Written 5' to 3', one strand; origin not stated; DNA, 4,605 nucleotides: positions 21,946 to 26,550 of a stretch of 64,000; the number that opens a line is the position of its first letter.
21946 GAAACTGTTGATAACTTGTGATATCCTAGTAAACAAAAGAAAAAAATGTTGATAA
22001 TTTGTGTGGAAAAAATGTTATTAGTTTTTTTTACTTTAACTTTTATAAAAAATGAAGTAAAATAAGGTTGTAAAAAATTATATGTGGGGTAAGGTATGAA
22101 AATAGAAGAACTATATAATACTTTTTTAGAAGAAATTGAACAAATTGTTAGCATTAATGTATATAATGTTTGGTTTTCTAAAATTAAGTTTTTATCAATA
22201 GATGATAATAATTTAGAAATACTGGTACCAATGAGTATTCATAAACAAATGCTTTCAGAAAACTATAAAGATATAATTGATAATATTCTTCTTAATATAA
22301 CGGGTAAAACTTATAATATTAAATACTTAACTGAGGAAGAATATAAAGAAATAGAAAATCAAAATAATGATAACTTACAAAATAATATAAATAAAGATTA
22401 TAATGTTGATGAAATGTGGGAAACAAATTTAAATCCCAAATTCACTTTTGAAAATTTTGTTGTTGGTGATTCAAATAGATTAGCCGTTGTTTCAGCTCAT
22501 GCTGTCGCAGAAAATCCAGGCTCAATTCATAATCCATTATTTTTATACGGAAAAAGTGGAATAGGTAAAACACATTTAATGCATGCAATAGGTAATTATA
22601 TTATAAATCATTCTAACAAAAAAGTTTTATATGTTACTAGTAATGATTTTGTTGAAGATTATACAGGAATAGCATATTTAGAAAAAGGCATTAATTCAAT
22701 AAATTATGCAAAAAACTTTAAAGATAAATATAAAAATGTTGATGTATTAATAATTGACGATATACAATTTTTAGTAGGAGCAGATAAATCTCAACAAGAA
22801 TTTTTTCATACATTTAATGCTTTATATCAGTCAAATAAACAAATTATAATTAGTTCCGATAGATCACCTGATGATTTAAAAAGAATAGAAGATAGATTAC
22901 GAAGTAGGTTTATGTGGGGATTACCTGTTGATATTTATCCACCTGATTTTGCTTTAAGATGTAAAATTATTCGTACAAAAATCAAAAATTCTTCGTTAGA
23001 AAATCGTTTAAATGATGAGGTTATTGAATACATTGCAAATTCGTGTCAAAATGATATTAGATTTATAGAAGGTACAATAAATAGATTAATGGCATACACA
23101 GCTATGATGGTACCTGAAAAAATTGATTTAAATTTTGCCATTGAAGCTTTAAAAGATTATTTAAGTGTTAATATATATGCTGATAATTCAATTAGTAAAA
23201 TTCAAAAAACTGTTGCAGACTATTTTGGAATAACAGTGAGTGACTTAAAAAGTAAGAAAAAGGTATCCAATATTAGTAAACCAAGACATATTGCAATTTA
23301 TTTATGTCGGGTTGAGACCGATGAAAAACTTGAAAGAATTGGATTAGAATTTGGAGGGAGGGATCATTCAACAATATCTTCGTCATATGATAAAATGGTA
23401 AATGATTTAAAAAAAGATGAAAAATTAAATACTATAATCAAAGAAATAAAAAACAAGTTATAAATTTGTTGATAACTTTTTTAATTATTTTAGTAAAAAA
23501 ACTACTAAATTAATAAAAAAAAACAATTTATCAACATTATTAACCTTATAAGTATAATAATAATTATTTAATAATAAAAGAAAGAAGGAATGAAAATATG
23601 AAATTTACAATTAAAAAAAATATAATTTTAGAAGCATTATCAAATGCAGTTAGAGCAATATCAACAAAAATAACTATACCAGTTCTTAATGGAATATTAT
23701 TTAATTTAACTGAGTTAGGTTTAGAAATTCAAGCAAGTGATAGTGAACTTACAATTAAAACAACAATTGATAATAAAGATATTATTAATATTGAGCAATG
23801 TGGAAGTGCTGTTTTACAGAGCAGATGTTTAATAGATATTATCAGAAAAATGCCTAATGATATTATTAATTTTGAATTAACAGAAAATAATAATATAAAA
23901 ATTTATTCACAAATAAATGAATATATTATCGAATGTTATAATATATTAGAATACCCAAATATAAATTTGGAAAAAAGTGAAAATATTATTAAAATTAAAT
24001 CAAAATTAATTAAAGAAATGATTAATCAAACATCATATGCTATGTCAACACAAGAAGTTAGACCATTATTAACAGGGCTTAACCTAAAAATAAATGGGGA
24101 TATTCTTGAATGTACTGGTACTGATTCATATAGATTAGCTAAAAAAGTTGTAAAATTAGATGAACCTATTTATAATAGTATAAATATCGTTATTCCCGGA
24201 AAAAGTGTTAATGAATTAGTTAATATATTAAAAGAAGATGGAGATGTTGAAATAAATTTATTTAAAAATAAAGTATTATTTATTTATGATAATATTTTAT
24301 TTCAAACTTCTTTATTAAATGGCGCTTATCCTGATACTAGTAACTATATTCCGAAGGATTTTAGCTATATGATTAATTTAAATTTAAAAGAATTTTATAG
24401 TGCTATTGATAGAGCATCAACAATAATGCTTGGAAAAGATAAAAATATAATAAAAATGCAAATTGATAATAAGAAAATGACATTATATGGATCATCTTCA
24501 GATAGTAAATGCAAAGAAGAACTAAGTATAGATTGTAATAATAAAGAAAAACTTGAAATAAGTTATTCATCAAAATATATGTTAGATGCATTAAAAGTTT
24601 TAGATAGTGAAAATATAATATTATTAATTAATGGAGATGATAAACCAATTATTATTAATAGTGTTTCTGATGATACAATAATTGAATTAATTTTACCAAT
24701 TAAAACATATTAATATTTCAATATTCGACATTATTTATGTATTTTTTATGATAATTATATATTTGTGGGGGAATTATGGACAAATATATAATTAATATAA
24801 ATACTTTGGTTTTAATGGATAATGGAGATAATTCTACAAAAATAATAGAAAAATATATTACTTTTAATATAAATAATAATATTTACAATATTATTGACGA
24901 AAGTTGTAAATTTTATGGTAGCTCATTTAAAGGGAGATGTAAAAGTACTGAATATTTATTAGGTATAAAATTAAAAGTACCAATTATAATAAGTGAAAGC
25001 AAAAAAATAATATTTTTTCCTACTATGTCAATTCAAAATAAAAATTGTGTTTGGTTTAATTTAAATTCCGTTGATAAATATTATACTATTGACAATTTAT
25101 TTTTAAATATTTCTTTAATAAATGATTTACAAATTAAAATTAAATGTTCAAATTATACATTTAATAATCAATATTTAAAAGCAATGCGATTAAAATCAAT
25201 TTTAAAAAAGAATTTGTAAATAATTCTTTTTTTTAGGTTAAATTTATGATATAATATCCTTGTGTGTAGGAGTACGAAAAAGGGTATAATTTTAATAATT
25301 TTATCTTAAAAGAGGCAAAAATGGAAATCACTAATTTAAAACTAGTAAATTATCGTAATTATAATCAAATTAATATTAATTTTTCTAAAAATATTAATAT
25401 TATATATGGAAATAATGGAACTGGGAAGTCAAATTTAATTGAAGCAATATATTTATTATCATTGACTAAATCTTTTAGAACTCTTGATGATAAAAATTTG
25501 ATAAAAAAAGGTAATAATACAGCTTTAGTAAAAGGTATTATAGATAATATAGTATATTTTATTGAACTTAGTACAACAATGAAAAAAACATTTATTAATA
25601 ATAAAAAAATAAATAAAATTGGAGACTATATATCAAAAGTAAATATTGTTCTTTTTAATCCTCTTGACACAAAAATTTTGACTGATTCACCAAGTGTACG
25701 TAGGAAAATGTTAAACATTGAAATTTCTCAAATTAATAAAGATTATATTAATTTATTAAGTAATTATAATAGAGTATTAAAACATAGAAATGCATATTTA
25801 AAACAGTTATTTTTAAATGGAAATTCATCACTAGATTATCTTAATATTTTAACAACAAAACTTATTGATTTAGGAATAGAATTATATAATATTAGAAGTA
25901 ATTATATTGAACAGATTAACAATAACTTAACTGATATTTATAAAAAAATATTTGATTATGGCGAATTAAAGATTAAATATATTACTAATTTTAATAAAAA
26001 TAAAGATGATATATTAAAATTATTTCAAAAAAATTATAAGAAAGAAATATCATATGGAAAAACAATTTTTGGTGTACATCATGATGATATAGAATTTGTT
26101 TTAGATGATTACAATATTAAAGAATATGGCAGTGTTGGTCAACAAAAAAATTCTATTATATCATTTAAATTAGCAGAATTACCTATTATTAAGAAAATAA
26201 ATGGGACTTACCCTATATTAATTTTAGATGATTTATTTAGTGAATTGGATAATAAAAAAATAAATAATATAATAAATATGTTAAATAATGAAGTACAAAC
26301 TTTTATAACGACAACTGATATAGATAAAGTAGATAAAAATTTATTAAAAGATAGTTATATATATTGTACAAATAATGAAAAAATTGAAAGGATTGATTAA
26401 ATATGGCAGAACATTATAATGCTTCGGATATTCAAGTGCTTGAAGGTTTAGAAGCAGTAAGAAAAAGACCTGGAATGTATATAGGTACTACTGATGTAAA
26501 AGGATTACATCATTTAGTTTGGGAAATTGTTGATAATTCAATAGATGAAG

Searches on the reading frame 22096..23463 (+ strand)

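Call 11: search_protein_families(library=pfam, proteins=[window:22096-23463:+])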
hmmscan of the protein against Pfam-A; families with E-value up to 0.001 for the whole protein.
window:22096-23463:+ (455 aa): 9 families
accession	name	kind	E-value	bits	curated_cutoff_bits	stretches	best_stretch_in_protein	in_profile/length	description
PF00308.24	Bac_DnaA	-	1.1e-61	208.2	23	1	112-278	1-161/162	Bacterial DnaA ATPAse domain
PF08299.17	Bac_DnaA_C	-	3.7e-25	88.2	31.5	1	366-433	1-68/69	Bacterial dnaA protein helix-turn-helix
PF01695.23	IstB_IS21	-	4.1e-09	36.7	24.1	1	148-257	95-195/238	IstB-like ATP binding protein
PF11638.13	DnaA_N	-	9.7e-09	35.3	24.6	1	4-65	1-63/65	DnaA N-terminal domain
PF13173.12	AAA_14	-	1.3e-06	28.8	27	1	146-282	3-122/129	AAA domain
PF00004.35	AAA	-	2.1e-06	28.7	21.2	1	149-246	2-98/131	ATPase family associated with various cellular activities (AAA)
PF00910.28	RNA_helicase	-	5.3e-06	27.3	21.5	1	149-249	2-80/105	RNA helicase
PF13401.12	AAA_22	-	0.00015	22.5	27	0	147-180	7-39/130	AAA domain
PF13479.12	AAA_24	-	0.00028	21.2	27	1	148-224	5-74/195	AAA domain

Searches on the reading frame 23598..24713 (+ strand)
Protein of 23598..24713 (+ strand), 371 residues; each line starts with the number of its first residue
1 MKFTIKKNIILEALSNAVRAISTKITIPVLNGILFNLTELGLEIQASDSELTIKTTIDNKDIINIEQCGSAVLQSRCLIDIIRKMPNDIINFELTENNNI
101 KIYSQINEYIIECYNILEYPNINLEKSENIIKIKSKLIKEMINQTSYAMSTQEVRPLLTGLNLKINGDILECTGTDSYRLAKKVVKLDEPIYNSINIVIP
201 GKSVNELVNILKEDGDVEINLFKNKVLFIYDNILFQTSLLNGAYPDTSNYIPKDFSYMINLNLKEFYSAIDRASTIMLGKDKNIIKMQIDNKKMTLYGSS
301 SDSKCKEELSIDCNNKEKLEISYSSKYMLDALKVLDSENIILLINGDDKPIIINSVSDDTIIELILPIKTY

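Call 13: search_protein_families(library=ncbifam, proteins=[window:23598-24713:+])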
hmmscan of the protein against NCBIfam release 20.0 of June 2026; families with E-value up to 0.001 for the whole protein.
window:23598-24713:+ (371 aa): 3 families
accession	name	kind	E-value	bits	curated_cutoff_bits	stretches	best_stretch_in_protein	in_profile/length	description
TIGR00663.1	dnan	equivalog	1.3e-79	267.8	137.65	1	1-370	1-367/367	DNA polymerase III subunit beta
NF004184.0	PRK05643.3-2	equivalog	7.5e-52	176.5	443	1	1-369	1-374/375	DNA polymerase III subunit beta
NF011508.0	PRK14946.1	equivalog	2.1e-46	158.8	513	1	1-365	1-361/366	DNA polymerase III subunit beta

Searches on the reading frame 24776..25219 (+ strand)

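Call 13: search_protein_families(library=ncbifam, proteins=[window:24776-25219:+])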
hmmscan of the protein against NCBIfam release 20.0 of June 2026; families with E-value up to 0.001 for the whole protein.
window:24776-25219:+ (147 aa): 0 families

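Call 60: search_protein_families(library=pfam, proteins=[window:24776-25219:+], max_evalue=0.00001)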
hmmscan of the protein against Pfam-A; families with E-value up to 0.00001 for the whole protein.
window:24776-25219:+ (147 aa): 1 family
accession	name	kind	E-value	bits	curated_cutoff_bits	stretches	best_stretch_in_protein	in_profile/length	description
PF06338.17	ComK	-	6.5e-35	120.6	22.3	1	2-145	2-149/152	ComK protein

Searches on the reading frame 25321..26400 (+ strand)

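Call 13: search_protein_families(library=ncbifam, proteins=[window:25321-26400:+])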
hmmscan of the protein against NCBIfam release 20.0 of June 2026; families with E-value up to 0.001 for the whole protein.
window:25321-26400:+ (359 aa): 14 families
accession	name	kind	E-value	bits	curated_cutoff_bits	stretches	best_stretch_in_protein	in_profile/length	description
TIGR00611.2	recf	equivalog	2.2e-93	313.1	172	1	3-332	1-339/339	DNA replication/repair protein RecF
NF010680.0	PRK14079.1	equivalog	5.7e-47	160.4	386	1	1-333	1-327/349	recombination protein F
NF041034.1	Rad50_Sulf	equivalog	1.7e-11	42.8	1000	1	1-94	1-97/872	DNA double-strand break repair ATPase Rad50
NF041760.1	PtuA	equivalog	3.4e-09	36.2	500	1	2-45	51-94/524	retron Ec78 anti-phage system effector ATPase PtuA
NF002244.0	PRK01156.1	equivalog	9.2e-09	33.9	847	1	1-106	1-108/895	DNA double-strand break repair ATPase Rad50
NF045487.1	ASRP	equivalog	1.1e-08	34.2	300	1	16-95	7-79/593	archaea-specific SMC-related protein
NF002572.0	PRK02224.1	equivalog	5.2e-08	31.6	1087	1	1-69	1-69/888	DNA double-strand break repair ATPase Rad50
NF003034.1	PRK03918.1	equivalog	6.3e-08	31.1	700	1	1-70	1-73/878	DNA double-strand break repair ATPase Rad50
NF053563.1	Rkd4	equivalog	1.1e-06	27.1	860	1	2-43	2-43/747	arcadin-4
TIGR00634.1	recN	equivalog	1.2e-06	27.8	407.85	1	3-73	2-67/563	DNA repair protein RecN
NF041035.1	Rad50_Halo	equivalog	3.3e-06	25.8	1000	1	1-45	1-45/883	DNA double-strand break repair ATPase Rad50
TIGR02168.1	SMC_prok_B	equivalog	3.6e-05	21.7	567.35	0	16-43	16-43/1181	chromosome segregation protein SMC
TIGR02169.1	SMC_prok_A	equivalog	3.9e-05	21.5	729.4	1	3-54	2-57/1165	chromosome segregation protein SMC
NF047739.1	antiphage_MADS3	equivalog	0.00027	20.2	420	1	3-48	2-46/427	methylation-associated defense system AAA family ATPase MAD3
